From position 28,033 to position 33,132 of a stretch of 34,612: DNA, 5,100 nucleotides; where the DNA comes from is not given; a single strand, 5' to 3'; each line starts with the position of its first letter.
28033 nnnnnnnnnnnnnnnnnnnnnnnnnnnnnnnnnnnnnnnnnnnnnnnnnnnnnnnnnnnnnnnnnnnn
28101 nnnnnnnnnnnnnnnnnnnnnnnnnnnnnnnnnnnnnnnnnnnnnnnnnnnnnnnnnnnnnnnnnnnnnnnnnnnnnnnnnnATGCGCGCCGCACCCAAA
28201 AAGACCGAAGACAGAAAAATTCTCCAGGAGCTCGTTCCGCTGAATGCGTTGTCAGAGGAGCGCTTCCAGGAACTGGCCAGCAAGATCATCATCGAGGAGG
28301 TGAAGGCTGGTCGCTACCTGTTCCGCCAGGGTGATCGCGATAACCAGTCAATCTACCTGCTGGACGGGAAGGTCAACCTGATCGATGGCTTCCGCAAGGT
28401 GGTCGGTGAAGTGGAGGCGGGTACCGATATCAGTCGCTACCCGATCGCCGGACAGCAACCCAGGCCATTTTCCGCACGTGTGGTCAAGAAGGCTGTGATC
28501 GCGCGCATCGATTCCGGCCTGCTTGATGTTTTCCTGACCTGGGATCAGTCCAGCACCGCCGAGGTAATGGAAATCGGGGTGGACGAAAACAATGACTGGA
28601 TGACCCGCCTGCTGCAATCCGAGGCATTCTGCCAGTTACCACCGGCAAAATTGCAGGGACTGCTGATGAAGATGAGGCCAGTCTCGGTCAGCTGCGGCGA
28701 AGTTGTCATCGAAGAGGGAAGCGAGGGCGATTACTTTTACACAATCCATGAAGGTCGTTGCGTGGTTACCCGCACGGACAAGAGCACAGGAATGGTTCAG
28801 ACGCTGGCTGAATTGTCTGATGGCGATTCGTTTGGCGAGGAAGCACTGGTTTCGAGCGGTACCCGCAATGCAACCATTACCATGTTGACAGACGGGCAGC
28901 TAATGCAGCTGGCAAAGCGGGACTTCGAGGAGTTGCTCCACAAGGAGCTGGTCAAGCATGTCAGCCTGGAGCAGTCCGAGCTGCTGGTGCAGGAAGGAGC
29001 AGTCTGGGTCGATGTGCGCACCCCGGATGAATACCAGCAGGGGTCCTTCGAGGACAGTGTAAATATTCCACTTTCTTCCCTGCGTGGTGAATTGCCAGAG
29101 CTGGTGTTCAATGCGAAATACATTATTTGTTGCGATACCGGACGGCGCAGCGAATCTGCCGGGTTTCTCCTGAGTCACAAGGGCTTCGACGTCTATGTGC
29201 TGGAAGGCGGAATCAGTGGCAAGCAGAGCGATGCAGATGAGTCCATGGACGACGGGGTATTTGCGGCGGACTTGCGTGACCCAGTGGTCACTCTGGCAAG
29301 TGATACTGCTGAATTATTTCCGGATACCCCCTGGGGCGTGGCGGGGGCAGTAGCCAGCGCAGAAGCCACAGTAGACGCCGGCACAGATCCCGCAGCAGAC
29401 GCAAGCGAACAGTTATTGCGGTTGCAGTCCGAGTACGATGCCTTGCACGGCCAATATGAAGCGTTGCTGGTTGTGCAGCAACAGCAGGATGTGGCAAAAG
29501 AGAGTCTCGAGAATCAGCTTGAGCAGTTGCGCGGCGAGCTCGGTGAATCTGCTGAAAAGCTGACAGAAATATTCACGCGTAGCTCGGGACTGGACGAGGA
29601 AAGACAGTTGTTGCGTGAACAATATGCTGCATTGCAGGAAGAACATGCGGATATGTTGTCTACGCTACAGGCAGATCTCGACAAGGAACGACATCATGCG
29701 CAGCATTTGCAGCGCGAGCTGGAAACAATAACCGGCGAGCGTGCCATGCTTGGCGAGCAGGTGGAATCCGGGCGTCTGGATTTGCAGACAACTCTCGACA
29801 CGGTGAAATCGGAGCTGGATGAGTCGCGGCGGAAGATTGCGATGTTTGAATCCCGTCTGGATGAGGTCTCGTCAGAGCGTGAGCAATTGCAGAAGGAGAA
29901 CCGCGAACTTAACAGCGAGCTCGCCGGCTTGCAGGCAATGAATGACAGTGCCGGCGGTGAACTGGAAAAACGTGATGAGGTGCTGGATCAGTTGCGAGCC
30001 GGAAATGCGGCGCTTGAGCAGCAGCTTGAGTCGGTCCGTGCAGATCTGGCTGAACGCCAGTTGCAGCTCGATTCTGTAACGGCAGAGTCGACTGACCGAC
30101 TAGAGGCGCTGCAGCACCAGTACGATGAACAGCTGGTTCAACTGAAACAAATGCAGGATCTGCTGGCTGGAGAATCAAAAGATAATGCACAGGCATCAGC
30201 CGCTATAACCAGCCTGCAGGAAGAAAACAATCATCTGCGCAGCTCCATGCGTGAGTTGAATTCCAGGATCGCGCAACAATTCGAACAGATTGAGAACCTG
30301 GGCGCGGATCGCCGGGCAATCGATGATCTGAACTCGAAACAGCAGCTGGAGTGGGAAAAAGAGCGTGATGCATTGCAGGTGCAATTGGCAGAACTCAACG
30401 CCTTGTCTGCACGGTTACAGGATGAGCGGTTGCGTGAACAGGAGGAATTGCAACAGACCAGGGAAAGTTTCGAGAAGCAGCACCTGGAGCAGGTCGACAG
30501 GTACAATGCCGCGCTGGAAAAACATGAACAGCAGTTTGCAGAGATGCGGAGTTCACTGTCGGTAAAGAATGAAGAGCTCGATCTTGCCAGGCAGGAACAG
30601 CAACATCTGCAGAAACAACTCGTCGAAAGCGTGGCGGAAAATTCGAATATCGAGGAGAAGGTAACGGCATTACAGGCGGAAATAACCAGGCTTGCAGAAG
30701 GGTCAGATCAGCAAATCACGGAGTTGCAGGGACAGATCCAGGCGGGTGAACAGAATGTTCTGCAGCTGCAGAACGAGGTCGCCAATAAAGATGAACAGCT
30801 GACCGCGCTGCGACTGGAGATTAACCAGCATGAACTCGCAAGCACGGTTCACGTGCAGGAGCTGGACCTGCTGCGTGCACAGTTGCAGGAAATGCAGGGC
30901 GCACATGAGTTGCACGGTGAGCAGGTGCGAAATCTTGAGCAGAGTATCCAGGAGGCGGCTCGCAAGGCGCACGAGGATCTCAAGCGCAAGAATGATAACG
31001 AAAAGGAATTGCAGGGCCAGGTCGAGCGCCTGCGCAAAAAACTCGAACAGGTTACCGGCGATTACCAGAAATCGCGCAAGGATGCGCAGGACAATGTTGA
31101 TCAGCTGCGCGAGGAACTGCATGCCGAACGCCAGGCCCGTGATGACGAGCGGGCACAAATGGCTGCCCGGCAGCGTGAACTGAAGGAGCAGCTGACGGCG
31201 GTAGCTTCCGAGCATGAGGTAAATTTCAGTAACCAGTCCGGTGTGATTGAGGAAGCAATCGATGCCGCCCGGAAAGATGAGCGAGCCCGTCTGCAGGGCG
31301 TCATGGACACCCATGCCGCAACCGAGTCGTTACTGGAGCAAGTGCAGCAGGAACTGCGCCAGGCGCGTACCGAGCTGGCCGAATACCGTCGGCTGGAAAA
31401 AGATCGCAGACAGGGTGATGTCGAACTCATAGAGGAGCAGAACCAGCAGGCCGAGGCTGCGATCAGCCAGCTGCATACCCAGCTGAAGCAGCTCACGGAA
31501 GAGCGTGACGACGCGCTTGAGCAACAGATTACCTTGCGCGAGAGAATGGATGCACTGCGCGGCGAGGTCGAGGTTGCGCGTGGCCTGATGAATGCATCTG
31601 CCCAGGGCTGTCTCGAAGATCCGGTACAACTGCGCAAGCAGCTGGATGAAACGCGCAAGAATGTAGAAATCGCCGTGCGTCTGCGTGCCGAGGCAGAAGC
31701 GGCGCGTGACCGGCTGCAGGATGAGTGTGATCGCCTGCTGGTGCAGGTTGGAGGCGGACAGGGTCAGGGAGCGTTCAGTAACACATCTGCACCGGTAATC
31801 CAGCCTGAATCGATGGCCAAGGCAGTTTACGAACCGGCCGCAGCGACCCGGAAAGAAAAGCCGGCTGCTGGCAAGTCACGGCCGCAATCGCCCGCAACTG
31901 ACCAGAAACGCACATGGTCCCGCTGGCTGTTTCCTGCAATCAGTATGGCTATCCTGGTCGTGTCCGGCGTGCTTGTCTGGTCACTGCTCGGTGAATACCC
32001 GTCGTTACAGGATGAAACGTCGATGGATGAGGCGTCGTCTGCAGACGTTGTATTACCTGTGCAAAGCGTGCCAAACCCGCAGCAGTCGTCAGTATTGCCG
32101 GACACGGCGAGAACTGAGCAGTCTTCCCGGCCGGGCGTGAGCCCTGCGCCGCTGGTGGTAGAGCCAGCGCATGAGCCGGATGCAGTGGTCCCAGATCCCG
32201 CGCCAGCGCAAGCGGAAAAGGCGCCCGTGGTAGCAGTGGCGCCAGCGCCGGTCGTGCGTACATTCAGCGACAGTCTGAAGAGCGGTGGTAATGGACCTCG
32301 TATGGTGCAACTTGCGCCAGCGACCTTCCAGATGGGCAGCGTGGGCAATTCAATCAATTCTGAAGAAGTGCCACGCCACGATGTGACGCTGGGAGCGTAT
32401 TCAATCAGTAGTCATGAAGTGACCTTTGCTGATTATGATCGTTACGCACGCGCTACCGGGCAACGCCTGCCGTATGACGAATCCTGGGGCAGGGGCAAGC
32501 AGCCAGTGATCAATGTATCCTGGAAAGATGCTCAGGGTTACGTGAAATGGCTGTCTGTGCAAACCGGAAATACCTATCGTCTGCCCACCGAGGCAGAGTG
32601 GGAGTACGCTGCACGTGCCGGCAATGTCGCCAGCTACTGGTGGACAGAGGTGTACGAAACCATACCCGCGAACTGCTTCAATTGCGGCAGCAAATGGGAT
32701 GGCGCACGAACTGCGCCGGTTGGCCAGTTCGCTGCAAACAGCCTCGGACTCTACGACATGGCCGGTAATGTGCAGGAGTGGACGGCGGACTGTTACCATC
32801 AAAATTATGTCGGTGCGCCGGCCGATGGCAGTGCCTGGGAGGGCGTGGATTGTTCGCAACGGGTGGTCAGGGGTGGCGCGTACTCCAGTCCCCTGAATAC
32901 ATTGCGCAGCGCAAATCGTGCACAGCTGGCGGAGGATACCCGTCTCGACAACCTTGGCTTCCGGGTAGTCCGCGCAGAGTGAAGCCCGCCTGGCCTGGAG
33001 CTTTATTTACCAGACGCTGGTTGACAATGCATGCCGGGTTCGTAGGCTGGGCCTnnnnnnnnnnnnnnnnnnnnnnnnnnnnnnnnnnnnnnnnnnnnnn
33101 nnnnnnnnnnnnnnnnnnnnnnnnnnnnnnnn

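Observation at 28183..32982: Giant inside-to-outside protein: cNMP sensor, rhodanese, ~780-aa coiled coil, TM helix, periplasmic FGE-like domain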

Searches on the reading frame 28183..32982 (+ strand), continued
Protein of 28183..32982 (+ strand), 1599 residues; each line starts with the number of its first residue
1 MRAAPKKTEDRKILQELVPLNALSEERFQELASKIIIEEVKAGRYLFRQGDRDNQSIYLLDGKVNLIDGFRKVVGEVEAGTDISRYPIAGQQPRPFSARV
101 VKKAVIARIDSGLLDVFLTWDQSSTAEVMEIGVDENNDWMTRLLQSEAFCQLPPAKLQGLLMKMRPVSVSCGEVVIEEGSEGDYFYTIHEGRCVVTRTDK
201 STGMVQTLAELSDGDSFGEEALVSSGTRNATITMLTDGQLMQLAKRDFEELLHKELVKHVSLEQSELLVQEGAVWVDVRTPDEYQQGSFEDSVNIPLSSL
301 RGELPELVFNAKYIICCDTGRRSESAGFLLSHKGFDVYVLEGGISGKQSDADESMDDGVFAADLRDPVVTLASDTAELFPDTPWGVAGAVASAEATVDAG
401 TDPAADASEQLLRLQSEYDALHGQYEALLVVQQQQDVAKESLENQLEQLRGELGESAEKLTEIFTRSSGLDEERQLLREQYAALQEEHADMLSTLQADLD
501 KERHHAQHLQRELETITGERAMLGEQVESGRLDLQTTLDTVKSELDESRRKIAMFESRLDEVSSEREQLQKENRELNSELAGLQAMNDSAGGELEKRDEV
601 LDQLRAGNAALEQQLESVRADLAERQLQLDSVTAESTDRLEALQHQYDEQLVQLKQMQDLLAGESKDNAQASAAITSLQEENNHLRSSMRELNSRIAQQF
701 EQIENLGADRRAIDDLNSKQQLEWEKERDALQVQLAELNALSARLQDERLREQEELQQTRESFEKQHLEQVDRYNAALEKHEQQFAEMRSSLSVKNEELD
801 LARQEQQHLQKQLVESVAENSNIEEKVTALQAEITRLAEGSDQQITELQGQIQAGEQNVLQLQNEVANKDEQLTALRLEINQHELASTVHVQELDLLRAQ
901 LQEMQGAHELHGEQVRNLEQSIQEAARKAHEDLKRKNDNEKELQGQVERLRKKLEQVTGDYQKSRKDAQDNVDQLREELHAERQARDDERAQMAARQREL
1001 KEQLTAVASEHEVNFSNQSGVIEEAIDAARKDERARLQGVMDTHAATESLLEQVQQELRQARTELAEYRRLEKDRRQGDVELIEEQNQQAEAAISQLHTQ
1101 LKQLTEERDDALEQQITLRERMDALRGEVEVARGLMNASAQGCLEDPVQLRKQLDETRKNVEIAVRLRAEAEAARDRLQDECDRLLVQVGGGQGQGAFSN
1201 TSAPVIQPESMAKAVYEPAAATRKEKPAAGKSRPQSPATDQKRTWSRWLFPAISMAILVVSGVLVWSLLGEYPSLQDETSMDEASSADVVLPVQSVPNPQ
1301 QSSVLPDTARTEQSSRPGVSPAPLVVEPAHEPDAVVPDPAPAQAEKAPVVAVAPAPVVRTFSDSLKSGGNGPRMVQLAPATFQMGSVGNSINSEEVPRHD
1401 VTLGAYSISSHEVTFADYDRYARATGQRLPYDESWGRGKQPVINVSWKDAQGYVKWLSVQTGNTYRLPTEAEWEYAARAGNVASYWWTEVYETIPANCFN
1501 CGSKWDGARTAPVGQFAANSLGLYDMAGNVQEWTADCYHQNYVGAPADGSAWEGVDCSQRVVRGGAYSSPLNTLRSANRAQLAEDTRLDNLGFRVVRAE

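Call 30: search_protein_families(library=pfam, proteins=[P0004, P0006, P0008, P0067], max_evalue=0.01)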
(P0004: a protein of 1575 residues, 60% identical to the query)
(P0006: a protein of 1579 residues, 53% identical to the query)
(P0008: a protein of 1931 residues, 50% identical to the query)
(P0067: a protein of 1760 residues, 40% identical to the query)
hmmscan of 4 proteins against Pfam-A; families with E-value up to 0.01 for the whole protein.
P0004 (1575 aa): 6 families
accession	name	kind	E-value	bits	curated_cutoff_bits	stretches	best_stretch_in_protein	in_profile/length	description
PF03781.23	FGE-sulfatase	-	8.6e-57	193.1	23.3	1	1347-1573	2-255/255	Sulfatase-modifying factor enzyme 1-like domain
PF00027.35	cNMP_binding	-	8.8e-27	93.4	27.5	2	167-254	2-88/89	Cyclic nucleotide-binding domain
PF00581.25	Rhodanese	-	1.9e-12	48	22.2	1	263-346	3-98/102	Rhodanese-like domain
PF10473.14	CENP-F_leu_zip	-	0.0017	18.9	34.5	1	501-585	34-118/140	Leucine-rich repeats of kinetochore protein Cenp-F/LEK1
PF06818.20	Fez1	-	0.0039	18.1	34.4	0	479-628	9-150/199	Fez1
PF25450.1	Rab11-FIP3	-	0.0059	17.3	31.9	1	361-422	51-112/125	Rab11-FIP3-like domain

P0006 (1579 aa): 6 families
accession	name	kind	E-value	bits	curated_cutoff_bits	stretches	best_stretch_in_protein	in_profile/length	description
PF03781.23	FGE-sulfatase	-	2.1e-54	185.3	23.3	1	1350-1577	2-255/255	Sulfatase-modifying factor enzyme 1-like domain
PF00027.35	cNMP_binding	-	2.1e-29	101.7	27.5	2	168-254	3-88/89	Cyclic nucleotide-binding domain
PF00581.25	Rhodanese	-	1.2e-11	45.4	22.2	1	263-346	3-98/102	Rhodanese-like domain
PF00038.26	Filament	-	0.00029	21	40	1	536-760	68-287/313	Intermediate filament protein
PF14662.11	KASH_CCD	-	0.00095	19.6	43.3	1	387-454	66-133/191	Coiled-coil region of CCDC155 or KASH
PF24319.2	DUF7491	-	0.0072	17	30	1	547-633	4-90/90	Coiled-coil region of unknown function (DUF7491)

P0008 (1931 aa): 5 families
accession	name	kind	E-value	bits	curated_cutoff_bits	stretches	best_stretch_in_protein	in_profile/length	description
PF03781.23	FGE-sulfatase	-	2.2e-55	188.5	23.3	1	1704-1929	3-255/255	Sulfatase-modifying factor enzyme 1-like domain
PF00027.35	cNMP_binding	-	5.1e-25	87.7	27.5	2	183-268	4-88/89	Cyclic nucleotide-binding domain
PF00581.25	Rhodanese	-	9e-10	39.3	22.2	1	276-361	2-99/102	Rhodanese-like domain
PF10473.14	CENP-F_leu_zip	-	0.0013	19.3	34.5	2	655-777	17-136/140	Leucine-rich repeats of kinetochore protein Cenp-F/LEK1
PF15905.10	HMMR_N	-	0.0025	17.8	30.1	1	551-709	169-327/330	Hyaluronan mediated motility receptor N-terminal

P0067 (1760 aa): 5 families
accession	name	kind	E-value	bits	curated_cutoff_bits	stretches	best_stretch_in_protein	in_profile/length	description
PF03781.23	FGE-sulfatase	-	1.2e-57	196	23.3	1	1533-1758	3-255/255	Sulfatase-modifying factor enzyme 1-like domain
PF00027.35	cNMP_binding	-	1.7e-29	102.1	27.5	2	168-254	3-88/89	Cyclic nucleotide-binding domain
PF00581.25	Rhodanese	-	9.4e-13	48.9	22.2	1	263-346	3-98/102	Rhodanese-like domain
PF10473.14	CENP-F_leu_zip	-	0.00051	20.6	34.5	1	557-683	10-130/140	Leucine-rich repeats of kinetochore protein Cenp-F/LEK1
PF14197.11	Cep57_CLD_2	-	0.0042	17.6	27.1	1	1241-1294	5-58/67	Centrosome localisation domain of PPC89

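Call 70: search_protein_families(library=padloc, proteins=[window:28183-32982:+], max_evalue=0.001)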
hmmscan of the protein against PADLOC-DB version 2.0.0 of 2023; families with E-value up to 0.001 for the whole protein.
window:28183-32982:+ (1599 aa): 3 families
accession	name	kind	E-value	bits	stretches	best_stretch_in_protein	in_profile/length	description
PDLC03865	LmuB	-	1.4e-07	28.1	1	528-1123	174-727/1007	-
PDLC00518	JetC1|JetC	-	0.00013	17.9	1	403-585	273-450/1112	DUF3584 domain; MukB-like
PDLC00550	JetC2|JetC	-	0.00087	15.1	0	535-787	734-982/1355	DUF3584 domain; MukB-like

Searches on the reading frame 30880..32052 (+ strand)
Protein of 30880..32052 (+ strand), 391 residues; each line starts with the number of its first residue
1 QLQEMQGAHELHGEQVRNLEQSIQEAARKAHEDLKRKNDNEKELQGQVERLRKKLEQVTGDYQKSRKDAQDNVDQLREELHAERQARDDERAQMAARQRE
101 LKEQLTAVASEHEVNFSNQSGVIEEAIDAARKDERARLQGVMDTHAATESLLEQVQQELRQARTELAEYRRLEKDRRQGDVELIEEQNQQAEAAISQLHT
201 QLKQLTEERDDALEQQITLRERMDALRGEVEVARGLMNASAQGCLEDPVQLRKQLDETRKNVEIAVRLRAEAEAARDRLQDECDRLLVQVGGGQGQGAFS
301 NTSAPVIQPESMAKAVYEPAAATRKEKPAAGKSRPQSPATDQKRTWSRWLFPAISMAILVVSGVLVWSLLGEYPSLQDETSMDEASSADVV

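Call 44: predict_structure(alignment_id=A2)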
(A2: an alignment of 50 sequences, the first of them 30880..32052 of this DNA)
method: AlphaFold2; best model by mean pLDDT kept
length: 391 residues; sequences in the alignment: 50
mean_pLDDT: 79.6   pTM: 0.31
mean pLDDT of the five models: 79.6, 77.6, 77.5, 77.1, 76.5
residues with pLDDT >= 90: 211; 70-90: 75; 50-70: 32; < 50: 73
segments of 3 or more residues with pLDDT < 50: 118-120, 242-245, 294-305, 307-323, 325-327, 330-345, 375-391
pLDDT, mean of each block of 10 residues (from residue 1): 83 93 95 96 96 95 95 96 97 96 91 59 71 93 95 97 96 95 96 96 97 97 94 75 55 84 90 90 83 46 40 37 43 39 50 82 87 48 40 45
secondary structure, 60 per line:
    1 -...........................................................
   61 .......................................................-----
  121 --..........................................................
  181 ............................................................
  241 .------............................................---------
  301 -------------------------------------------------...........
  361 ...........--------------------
elements in order: H2-115 H123-241 H248-291 H350-371

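Call 49: fold_search(model_id=the predicted structure, library=pdb)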
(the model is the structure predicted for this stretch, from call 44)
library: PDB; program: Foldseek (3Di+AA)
matches with E <= 10: 0; with E <= 0.001: 0
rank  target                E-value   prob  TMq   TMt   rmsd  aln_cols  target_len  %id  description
